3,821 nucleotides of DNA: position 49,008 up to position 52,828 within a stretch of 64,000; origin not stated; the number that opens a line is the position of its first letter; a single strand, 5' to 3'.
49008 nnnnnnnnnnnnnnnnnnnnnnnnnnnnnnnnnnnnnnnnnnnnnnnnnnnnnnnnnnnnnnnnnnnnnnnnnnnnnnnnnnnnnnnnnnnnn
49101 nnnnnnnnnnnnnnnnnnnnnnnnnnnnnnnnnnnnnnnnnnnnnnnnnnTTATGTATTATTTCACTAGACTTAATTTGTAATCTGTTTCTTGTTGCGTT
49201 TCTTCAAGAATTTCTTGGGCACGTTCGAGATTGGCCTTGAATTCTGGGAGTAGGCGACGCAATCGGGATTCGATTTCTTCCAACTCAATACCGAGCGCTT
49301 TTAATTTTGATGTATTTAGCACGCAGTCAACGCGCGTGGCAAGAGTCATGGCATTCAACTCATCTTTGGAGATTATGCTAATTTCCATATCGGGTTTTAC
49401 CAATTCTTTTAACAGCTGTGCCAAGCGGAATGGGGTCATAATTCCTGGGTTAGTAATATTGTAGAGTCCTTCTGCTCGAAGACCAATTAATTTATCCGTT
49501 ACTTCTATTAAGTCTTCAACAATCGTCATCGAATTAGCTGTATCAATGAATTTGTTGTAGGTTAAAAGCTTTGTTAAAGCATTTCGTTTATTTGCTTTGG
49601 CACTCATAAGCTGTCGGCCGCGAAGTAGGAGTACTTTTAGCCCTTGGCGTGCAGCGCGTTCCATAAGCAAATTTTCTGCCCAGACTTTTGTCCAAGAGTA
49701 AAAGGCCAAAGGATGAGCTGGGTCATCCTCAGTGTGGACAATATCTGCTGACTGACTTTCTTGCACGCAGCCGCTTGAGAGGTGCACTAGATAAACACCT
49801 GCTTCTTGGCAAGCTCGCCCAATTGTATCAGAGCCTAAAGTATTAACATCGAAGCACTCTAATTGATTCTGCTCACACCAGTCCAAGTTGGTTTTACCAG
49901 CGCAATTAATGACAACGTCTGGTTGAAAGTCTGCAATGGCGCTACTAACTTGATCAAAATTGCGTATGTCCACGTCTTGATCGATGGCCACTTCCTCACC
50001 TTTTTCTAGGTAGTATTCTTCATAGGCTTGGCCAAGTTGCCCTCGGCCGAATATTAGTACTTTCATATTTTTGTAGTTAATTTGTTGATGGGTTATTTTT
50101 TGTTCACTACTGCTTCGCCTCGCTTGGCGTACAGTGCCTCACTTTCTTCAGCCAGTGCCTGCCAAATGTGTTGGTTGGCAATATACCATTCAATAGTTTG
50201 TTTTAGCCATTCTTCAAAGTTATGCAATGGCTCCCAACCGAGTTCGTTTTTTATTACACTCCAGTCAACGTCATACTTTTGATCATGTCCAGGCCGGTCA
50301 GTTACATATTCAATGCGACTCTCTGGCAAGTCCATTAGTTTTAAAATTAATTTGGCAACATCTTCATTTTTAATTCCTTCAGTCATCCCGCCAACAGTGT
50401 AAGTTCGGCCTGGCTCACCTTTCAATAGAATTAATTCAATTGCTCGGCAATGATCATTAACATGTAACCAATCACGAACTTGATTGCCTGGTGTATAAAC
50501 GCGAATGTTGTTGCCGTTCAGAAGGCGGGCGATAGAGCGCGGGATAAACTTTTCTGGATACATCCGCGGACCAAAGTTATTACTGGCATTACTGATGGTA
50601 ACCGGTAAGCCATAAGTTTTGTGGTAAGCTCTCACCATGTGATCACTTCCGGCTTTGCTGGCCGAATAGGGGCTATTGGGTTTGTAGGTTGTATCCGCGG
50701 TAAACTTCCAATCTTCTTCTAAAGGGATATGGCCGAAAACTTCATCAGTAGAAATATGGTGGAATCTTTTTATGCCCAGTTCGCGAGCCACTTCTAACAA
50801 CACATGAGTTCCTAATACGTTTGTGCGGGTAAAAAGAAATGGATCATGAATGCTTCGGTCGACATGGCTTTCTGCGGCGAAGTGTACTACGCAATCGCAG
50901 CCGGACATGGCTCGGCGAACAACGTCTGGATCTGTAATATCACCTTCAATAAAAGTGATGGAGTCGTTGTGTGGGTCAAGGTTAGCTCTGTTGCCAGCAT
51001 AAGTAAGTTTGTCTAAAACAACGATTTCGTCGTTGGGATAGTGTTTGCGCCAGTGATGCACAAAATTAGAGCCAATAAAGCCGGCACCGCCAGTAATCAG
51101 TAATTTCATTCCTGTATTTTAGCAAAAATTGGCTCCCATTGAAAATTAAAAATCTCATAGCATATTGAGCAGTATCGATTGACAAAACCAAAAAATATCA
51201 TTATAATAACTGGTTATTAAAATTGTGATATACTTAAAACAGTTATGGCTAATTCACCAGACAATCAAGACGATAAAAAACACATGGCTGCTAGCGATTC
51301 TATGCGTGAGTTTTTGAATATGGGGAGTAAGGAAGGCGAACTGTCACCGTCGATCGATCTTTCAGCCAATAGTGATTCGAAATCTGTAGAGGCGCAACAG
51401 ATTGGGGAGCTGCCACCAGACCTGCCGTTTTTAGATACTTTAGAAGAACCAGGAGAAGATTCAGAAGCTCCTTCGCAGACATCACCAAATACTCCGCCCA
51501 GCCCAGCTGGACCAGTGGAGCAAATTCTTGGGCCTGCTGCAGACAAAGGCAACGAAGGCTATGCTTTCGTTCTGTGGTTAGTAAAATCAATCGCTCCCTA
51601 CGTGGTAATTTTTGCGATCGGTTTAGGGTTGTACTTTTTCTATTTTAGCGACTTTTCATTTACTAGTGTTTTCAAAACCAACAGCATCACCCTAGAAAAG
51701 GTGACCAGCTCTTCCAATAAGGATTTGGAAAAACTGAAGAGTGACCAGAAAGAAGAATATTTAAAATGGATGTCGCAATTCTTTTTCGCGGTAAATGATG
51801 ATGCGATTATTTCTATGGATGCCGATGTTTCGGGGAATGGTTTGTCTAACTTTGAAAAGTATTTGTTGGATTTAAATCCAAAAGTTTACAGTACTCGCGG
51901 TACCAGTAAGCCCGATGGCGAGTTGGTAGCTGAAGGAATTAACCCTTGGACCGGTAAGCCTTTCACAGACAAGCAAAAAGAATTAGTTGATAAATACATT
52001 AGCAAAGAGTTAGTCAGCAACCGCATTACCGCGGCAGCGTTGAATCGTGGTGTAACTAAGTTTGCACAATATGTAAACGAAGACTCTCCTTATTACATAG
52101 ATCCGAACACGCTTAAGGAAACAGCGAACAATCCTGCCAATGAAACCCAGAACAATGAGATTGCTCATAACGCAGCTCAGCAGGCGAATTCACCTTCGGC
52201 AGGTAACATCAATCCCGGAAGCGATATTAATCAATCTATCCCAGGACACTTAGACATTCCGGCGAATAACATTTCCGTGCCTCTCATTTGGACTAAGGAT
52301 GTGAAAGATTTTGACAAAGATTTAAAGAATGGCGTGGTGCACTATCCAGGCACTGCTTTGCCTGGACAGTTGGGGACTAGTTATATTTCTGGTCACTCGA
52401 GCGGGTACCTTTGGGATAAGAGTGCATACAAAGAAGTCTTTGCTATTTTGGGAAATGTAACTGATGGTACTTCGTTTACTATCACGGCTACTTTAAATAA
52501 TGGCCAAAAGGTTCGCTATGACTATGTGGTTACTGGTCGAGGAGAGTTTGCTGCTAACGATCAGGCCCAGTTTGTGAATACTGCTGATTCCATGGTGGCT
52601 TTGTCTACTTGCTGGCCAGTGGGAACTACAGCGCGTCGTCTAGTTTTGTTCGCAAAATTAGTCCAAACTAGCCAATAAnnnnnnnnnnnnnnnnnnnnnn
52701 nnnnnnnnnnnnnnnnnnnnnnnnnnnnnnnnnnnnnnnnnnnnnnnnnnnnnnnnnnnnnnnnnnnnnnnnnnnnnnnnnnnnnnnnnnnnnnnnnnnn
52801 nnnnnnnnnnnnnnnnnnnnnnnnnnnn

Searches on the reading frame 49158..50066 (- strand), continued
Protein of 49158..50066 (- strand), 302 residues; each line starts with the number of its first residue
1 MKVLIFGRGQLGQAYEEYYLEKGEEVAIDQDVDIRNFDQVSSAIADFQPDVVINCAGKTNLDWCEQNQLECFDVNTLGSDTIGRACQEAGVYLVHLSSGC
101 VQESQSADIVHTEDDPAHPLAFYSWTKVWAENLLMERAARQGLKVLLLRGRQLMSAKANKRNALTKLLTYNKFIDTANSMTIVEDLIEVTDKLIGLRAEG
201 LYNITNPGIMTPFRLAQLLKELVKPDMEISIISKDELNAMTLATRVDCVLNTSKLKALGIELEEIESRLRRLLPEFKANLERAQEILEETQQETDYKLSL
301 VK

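Call 41: find_related_loci(query=A1, collection=genome_contigs, flank=10000)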
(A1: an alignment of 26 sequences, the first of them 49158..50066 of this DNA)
Query A1 (302 aa) in genome_contigs; peptide patterns used: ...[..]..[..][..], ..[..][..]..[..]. (x = any residue, [..] = any of these).
125 stretches matched a pattern; 69 encode a relative of the query (tblastn E <= 1e-3); 68 distinct loci.
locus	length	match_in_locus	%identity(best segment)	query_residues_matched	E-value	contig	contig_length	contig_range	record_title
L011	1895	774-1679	61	1-302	3e-137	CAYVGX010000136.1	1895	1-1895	MAG TPA_asm: uncultured Candidatus Saccharibacteria bacterium isolate SRP135725_co1_95 genome assembly, contig: NODE_130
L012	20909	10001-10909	63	1-302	2e-125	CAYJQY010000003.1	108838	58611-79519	MAG TPA_asm: uncultured Candidatus Saccharibacteria bacterium isolate ERP125453_co1_47 genome assembly, contig: NODE_80_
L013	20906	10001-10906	58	1-302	4e-122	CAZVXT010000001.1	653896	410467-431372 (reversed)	MAG TPA_asm: uncultured Candidatus Saccharibacteria bacterium isolate SRP285395_co2_267 genome assembly, contig: NODE_2_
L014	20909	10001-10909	59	1-302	4e-118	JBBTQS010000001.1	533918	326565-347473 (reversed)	MAG: Patescibacteria group bacterium isolate H41-bin251_1 H41_bin251_1_000000000001, whole genome shotgun sequence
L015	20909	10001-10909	59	1-302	1e-117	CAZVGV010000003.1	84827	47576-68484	MAG TPA_asm: uncultured Gammaproteobacteria bacterium isolate SRP219642_co6_390 genome assembly, contig: NODE_131_length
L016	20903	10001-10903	59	1-300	6e-117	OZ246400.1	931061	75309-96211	MAG: uncultured Gammaproteobacteria bacterium isolate ERP019367_co1_39 genome assembly, chromosome: 1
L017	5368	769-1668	55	1-300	9e-116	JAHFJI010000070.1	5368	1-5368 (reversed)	MAG: Candidatus Doudnabacteria bacterium isolate nzgw382 NODE_34189_length_5369_cov_4.702172, whole genome shotgun seque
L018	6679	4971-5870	60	3-301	1e-115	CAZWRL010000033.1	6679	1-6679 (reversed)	MAG TPA_asm: uncultured Gammaproteobacteria bacterium isolate binchicken_co21_262 genome assembly, contig: NODE_12814_le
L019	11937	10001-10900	54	1-300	1e-115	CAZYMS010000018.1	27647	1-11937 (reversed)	MAG TPA_asm: uncultured Candidatus Saccharibacteria bacterium isolate SRP296810_co1_257 genome assembly, contig: NODE_16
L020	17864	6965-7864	58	2-300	8e-115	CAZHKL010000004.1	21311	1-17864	MAG TPA_asm: uncultured Gammaproteobacteria bacterium isolate SRP090828_co1_129 genome assembly, contig: NODE_381_length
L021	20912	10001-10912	56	2-302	4e-114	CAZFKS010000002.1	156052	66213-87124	MAG TPA_asm: uncultured Gammaproteobacteria bacterium isolate SRP257259_co1_329 genome assembly, contig: NODE_78_length_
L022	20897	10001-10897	57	3-300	6e-114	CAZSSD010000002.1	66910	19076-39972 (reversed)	MAG TPA_asm: uncultured Candidatus Saccharibacteria bacterium isolate binchicken_co110_1221 genome assembly, contig: NOD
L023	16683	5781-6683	58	2-301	5e-112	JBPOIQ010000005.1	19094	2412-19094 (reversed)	MAG: Minisyncoccota bacterium isolate MAG_380 c_000000562192, whole genome shotgun sequence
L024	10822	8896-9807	56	2-302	3e-112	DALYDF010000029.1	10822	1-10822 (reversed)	MAG TPA_asm: Candidatus Magasanikbacteria bacterium isolate CTOTU14220 NODE_1483_length_10822_cov_3.486579, whole genome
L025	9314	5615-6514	59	2-300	6e-112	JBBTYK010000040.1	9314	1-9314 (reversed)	MAG: Patescibacteria group bacterium isolate H43-bin002 H43_bin002_000000000040, whole genome shotgun sequence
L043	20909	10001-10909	53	2-301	7e-106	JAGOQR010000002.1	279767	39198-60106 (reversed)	MAG: Candidatus Magasanikiibacteriota bacterium isolate Gw_Bodden_bin_243 Gw_Bodden_45_length_279767_cov_14.328708, whol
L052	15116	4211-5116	47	2-300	2e-92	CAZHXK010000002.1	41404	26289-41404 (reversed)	MAG TPA_asm: uncultured Gammaproteobacteria bacterium isolate binchicken_co46_948 genome assembly, contig: NODE_1587_len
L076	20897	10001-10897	52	3-300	7e-103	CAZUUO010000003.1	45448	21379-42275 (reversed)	MAG TPA_asm: uncultured Gammaproteobacteria bacterium isolate SRP278252_co1_102 genome assembly, contig: NODE_1087_lengt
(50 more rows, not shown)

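Call 82: search_protein_families(library=pfam, proteins=[L043:2291-2773:+, L076:8915-10915:+, L052:3155-5140:+], max_evalue=0.01)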
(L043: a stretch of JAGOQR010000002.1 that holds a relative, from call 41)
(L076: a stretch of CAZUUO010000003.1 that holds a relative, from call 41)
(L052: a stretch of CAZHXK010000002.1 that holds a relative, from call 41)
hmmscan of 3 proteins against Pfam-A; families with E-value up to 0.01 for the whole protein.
L043:2291-2773:+ (161 aa): 2 families
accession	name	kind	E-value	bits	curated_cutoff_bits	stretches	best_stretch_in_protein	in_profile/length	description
PF00908.23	dTDP_sugar_isom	-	1.8e-09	38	27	1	13-156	3-152/168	dTDP-4-dehydrorhamnose 3,5-epimerase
PF14667.12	Polysacc_synt_C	-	0.0027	18.3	28.7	1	27-113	3-79/111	Polysaccharide biosynthesis C-terminal domain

L076:8915-10915:+ (667 aa): 9 families
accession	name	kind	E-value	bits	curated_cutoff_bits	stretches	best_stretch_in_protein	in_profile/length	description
PF01370.27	Epimerase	-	1.4e-86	290.2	20.9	2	22-263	2-240/240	NAD dependent epimerase/dehydratase family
PF16363.11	GDP_Man_Dehyd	-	9.6e-80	269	27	2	22-317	1-322/332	GDP-mannose 4,6 dehydratase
PF04321.23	RmlD_sub_bind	-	1.1e-46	159.6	27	2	363-635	3-285/287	RmlD substrate binding domain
PF02719.21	Polysacc_synt_2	-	3.6e-30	105.6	20.2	2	22-282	2-248/293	Polysaccharide biosynthesis protein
PF01073.25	3Beta_HSD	-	1.3e-23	83.9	22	2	22-242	1-220/280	3-beta hydroxysteroid dehydrogenase/isomerase family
PF07993.18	NAD_binding_4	-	5.2e-23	81.9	20.1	2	91-201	87-207/258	Male sterility protein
PF13460.12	NAD_binding_10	-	3.1e-12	47.2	27.2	1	25-150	1-104/184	NAD(P)H-binding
PF08659.16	KR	-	0.00038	20.9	22.6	0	21-143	3-135/180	KR domain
PF02737.24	3HCDH_N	-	0.0069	16.8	22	0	362-406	1-45/180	3-hydroxyacyl-CoA dehydrogenase, NAD binding domain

L052:3155-5140:+ (662 aa): 7 families
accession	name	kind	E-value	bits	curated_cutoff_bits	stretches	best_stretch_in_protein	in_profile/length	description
PF01370.27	Epimerase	-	2.7e-87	292.6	20.9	2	13-254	2-240/240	NAD dependent epimerase/dehydratase family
PF16363.11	GDP_Man_Dehyd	-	1.8e-79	268.1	27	2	13-317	1-331/332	GDP-mannose 4,6 dehydratase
PF04321.23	RmlD_sub_bind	-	2e-43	149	27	2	353-628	2-285/287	RmlD substrate binding domain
PF02719.21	Polysacc_synt_2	-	4.4e-30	105.3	20.2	2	13-287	2-266/293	Polysaccharide biosynthesis protein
PF01073.25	3Beta_HSD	-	1e-20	74.4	22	1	14-278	2-274/280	3-beta hydroxysteroid dehydrogenase/isomerase family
PF07993.18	NAD_binding_4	-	9.7e-17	61.4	20.1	2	393-507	82-209/258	Male sterility protein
PF13460.12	NAD_binding_10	-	4e-08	33.8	27.2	1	378-508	39-149/184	NAD(P)H-binding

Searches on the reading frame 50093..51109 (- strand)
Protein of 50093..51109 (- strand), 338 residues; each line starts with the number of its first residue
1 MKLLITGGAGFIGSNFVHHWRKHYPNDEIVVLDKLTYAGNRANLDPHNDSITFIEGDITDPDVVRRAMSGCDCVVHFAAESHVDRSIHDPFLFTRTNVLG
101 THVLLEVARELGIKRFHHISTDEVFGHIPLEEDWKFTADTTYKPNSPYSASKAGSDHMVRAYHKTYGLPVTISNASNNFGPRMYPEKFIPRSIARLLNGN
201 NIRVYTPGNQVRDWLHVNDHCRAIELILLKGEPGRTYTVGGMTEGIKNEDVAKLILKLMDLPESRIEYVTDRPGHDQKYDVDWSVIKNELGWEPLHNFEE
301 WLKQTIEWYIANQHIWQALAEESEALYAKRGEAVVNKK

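Call 4: search_protein_families(library=pfam, proteins=[window:50093-51109:-], max_evalue=0.01)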
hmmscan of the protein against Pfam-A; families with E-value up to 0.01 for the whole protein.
window:50093-51109:- (338 aa): 10 families
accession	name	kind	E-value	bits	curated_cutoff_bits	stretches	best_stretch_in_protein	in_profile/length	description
PF16363.11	GDP_Man_Dehyd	-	3.4e-76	257.3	27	1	4-305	1-332/332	GDP-mannose 4,6 dehydratase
PF01370.27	Epimerase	-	4.1e-65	220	20.9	1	4-240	2-240/240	NAD dependent epimerase/dehydratase family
PF01073.25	3Beta_HSD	-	2.4e-18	66.6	22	1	4-160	1-158/280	3-beta hydroxysteroid dehydrogenase/isomerase family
PF02719.21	Polysacc_synt_2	-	4.8e-17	62.5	20.2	1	3-125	1-132/293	Polysaccharide biosynthesis protein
PF07993.18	NAD_binding_4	-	1.8e-16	60.5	20.1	1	5-176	1-205/258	Male sterility protein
PF04321.23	RmlD_sub_bind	-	5.6e-14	52.3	27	1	1-166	1-143/287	RmlD substrate binding domain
PF13460.12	NAD_binding_10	-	3e-09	37.4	27.2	1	45-161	33-133/184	NAD(P)H-binding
PF00106.31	adh_short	-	0.0012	18.8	26.6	0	142-166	143-167/195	short chain dehydrogenase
PF03435.24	Sacchrp_dh_NADP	-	0.0036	18.1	25.1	1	8-79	5-77/129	Saccharopine dehydrogenase NADP binding domain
PF05368.20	NmrA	-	0.0039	17.3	27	1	2-116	4-102/298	NmrA-like family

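Call 5: search_protein_families(library=ncbifam, proteins=[window:50093-51109:-], max_evalue=0.01)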
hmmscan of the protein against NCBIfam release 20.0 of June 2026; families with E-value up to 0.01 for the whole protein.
window:50093-51109:- (338 aa): 31 families (the best 25 are shown)
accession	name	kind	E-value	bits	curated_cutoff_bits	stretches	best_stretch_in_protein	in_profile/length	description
TIGR01181.1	dTDP_gluc_dehyt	equivalog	1.7e-127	425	365.1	1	2-319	1-321/321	dTDP-glucose 4,6-dehydratase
NF007490.0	PRK10084.1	subfamily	3e-95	319.2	649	1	1-321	1-346/361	dTDP-glucose 4,6-dehydratase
NF007582.0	PRK10217.1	equivalog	1.7e-91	307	698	1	2-322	3-344/355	dTDP-glucose 4,6-dehydratase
TIGR04180.1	EDH_00030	hypoth_equivalog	7.4e-39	133.6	475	1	4-261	2-258/297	NAD-dependent 4,6-dehydratase LegB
TIGR01179.1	galE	equivalog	5.8e-34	117.4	262.3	2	2-180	1-178/332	UDP-glucose 4-epimerase GalE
TIGR02622.1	CDP_4_6_dhtase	equivalog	1.7e-22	80.1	278.45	1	2-311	6-332/352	CDP-glucose 4,6-dehydratase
TIGR03466.1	HpnA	hypoth_equivalog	5.2e-21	74.9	367.65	1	1-242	1-231/327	hopanoid-associated sugar epimerase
NF011728.1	PRK15181.1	equivalog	5.1e-20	71.8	760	1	2-312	17-340/348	Vi polysaccharide biosynthesis UDP-N-acetylglucosaminuronic acid C-4 epimerase TviC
TIGR02197.1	heptose_epim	equivalog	6e-20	71.6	274.6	1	3-310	1-314/316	ADP-glyceromanno-heptose 6-epimerase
TIGR03589.1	PseB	equivalog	2.4e-18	66.2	407.75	1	3-153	7-157/324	UDP-N-acetylglucosamine 4,6-dehydratase (inverting)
NF052578.1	StrlDmthSdmBMthl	equivalog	9.7e-18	65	600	1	1-248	1-236/328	sterol demethylase protein SdmB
NF007956.0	PRK10675.1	subfamily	2.2e-16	59.9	394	1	1-159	1-160/338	UDP-glucose 4-epimerase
TIGR01472.1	gmd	equivalog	1.5e-15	57.2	415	1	47-246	52-257/342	GDP-mannose 4,6-dehydratase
NF042422.1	oxyalk_red_OleD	equivalog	3.8e-15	56.1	580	1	1-213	1-200/329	2-alkyl-3-oxoalkanoate reductase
NF041293.1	G6PDh_Azf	equivalog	2e-13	50.4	400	1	3-184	5-191/252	NAD-dependent glucose-6-phosphate dehydrogenase Azf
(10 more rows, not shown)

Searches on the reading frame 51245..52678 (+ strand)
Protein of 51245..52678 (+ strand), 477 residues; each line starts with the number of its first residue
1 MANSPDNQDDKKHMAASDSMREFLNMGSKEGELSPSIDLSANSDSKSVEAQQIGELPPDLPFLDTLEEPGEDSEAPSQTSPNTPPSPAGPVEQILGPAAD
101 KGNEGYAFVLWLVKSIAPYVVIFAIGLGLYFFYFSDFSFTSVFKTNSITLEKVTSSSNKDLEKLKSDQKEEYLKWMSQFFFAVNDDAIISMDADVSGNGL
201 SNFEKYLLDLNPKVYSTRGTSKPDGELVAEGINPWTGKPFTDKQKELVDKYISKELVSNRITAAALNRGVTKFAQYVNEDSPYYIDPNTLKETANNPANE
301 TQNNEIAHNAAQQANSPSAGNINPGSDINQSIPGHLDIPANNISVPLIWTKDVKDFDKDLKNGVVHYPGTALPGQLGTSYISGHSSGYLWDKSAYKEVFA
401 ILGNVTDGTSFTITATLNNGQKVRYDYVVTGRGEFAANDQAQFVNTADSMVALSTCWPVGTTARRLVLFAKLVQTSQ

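Call 4: search_protein_families(library=pfam, proteins=[window:51245-52678:+], max_evalue=0.01)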
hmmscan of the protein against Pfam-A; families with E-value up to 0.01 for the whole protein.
window:51245-52678:+ (477 aa): 1 family
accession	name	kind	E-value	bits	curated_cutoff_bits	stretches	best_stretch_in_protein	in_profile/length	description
PF04203.18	Sortase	-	2.3e-15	56.9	26.6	1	336-473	1-125/125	Sortase domain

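Call 5: search_protein_families(library=ncbifam, proteins=[window:51245-52678:+], max_evalue=0.01)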
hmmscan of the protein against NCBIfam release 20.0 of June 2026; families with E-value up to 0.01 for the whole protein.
window:51245-52678:+ (477 aa): 6 families
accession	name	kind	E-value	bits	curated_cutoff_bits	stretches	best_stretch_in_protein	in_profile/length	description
NF058671.1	sortase_SrtD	exception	1e-11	44.9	140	1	298-471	29-186/187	class D sortase, LPxTATN-specific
NF033746.1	class_D_sortase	subfamily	7e-10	38.8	165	1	334-473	11-134/135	class D sortase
NF033745.1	class_C_sortase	subfamily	2.2e-08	34.1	160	1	258-468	18-216/220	class C sortase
NF033747.1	class_E_sortase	subfamily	8e-08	32.4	160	1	300-476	39-209/211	class E sortase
TIGR01076.1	sortase_fam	subfamily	1.7e-05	24.6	39.35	1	334-473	1-128/136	sortase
NF033748.1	class_F_sortase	subfamily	0.0055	16.3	166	1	330-425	8-101/155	class F sortase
